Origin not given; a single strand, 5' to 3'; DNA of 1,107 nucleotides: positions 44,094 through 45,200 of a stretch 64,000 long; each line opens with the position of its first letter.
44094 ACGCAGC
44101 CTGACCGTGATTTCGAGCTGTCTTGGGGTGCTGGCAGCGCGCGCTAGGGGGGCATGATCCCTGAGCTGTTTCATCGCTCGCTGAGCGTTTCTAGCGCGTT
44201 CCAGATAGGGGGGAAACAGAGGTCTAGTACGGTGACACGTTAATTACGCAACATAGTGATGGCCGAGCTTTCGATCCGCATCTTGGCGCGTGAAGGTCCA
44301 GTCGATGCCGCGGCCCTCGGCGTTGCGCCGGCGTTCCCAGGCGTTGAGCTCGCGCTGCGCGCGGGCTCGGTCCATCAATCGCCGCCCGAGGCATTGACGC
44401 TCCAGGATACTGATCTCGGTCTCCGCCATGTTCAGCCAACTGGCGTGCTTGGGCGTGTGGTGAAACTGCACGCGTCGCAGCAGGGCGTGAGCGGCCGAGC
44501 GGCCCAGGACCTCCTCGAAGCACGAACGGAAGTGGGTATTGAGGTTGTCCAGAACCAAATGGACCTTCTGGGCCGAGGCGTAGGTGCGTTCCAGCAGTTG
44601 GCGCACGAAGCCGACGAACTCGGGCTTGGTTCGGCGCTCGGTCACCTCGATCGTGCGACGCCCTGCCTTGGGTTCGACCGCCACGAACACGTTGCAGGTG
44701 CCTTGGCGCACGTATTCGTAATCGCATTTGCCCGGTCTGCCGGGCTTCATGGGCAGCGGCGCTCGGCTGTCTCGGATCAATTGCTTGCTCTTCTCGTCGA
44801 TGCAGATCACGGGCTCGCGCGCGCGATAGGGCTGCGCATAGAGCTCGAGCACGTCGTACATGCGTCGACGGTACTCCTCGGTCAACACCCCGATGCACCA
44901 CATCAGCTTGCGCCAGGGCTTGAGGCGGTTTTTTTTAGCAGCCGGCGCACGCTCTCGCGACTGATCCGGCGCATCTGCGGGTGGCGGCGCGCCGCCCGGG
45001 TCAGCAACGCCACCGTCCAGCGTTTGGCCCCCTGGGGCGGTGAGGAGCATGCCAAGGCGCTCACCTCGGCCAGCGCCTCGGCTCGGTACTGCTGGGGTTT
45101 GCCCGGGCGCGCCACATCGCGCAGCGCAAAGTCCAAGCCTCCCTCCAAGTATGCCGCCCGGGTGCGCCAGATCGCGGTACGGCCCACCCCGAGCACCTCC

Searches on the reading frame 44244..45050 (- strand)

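Call 74: search_protein_families(library=pfam, proteins=[window:44244-45050:-])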
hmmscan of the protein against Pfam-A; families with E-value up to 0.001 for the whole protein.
window:44244-45050:- (268 aa): 1 family
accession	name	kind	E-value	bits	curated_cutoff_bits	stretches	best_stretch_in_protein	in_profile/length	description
PF13358.12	DDE_3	-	3e-25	89.2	28.6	1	80-227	1-140/146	DDE superfamily endonuclease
